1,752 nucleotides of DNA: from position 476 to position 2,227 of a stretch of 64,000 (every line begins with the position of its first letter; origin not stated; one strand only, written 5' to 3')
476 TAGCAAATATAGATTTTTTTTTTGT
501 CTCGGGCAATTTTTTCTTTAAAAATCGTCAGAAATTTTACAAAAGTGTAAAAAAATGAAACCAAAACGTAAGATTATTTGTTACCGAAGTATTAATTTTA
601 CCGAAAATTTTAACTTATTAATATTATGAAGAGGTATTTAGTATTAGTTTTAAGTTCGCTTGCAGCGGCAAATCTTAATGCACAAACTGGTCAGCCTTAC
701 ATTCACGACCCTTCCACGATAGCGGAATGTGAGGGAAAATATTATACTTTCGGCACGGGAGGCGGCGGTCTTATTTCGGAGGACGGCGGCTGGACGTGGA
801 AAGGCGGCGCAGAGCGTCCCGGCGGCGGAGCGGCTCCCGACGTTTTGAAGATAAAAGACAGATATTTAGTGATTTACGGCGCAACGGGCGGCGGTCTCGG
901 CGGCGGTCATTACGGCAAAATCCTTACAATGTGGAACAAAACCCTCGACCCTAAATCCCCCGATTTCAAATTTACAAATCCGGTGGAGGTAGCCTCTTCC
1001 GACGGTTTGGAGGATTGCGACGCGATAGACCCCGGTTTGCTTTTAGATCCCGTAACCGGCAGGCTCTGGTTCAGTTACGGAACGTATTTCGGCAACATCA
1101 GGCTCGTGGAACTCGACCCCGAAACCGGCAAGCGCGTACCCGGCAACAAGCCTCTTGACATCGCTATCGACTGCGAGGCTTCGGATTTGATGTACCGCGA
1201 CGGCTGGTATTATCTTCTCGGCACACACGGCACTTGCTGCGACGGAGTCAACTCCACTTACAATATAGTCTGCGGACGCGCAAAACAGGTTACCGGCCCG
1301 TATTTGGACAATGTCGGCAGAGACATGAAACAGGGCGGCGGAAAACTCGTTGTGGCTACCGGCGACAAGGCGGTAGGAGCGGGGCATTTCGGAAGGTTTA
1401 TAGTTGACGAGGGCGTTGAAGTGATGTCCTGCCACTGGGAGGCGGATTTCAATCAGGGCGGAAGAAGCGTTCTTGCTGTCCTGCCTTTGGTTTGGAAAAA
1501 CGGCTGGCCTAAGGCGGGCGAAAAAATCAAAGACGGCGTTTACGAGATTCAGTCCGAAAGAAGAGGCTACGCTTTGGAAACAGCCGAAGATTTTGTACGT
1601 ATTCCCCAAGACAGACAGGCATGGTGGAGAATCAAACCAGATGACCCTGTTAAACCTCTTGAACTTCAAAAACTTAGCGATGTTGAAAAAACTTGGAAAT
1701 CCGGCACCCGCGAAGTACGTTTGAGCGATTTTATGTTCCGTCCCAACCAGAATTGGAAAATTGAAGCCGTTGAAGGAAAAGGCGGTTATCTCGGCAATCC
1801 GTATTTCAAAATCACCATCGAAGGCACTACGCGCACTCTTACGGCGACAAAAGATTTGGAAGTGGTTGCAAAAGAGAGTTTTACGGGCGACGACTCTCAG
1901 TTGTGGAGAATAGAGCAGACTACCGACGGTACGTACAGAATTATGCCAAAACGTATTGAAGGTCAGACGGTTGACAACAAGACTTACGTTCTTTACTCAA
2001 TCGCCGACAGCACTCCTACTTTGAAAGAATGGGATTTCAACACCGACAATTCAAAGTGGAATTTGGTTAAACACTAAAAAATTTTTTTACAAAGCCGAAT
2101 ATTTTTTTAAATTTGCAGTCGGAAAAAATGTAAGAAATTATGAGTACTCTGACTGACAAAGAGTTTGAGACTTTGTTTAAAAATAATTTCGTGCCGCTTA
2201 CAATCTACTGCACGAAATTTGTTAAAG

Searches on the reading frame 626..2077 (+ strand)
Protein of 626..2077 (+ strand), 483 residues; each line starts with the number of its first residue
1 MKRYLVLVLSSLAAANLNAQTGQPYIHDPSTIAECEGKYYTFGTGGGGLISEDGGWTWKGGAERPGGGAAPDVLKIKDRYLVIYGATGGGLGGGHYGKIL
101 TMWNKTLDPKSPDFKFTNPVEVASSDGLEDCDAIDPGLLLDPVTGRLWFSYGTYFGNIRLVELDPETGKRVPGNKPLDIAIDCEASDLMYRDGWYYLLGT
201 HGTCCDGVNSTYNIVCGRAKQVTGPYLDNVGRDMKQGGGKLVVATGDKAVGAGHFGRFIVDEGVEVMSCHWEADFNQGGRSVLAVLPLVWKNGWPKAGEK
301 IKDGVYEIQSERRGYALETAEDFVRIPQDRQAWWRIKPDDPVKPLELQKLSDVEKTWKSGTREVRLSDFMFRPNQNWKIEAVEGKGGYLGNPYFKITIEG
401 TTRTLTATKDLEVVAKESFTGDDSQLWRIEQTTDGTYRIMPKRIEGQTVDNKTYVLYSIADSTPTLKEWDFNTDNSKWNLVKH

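Call 81: find_encoding_contigs(protein=window:626-2077:+, flank=10000, max_places=3)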
Protein window:626-2077:+ (483 aa): 23 contigs read that carry it; 3 places shown.
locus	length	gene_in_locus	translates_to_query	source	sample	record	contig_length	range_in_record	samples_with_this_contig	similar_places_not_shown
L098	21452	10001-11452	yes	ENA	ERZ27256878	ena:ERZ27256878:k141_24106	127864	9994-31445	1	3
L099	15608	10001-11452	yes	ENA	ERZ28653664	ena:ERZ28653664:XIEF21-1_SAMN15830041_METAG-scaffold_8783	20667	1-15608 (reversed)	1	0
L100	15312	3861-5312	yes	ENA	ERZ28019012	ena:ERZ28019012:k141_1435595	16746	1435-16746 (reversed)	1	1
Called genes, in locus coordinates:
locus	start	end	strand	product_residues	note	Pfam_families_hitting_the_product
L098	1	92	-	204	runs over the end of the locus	PF25302:NADase_transloc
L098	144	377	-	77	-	PF02823:ATP-synt_DE_N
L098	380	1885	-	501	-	PF02874:ATP-synt_ab_N, PF00006:ATP-synt_ab, PF22919:ATP-synt_VA_C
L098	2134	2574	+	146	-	-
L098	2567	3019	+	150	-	-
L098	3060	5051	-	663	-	PF04616:Glyco_hydro_43, PF03422:CBM_6 (weak)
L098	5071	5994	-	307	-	PF20434:BD-FAE, PF07859:Abhydrolase_3, PF02230:Abhydrolase_2 (faint), PF00326:Peptidase_S9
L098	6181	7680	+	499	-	PF00015:MCPsignal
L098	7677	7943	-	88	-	PF06961:DUF1294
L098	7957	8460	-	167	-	PF00186:DHFR_1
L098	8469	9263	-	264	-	PF00303:Thymidylat_synt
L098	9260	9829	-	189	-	PF02577:BFN_dom, PF02151:UVR (weak)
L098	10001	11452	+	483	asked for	PF04616:Glyco_hydro_43, PF14200:RicinB_lectin_2 (weak)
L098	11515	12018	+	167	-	PF04542:Sigma70_r2, PF08281:Sigma70_r4_2, PF00196:GerE (weak), PF04545:Sigma70_r4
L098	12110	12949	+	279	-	PF04773:FecR, PF16344:FecR_C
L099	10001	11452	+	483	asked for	PF04616:Glyco_hydro_43, PF14200:RicinB_lectin_2 (weak)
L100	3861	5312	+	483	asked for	PF04616:Glyco_hydro_43, PF14200:RicinB_lectin_2 (weak)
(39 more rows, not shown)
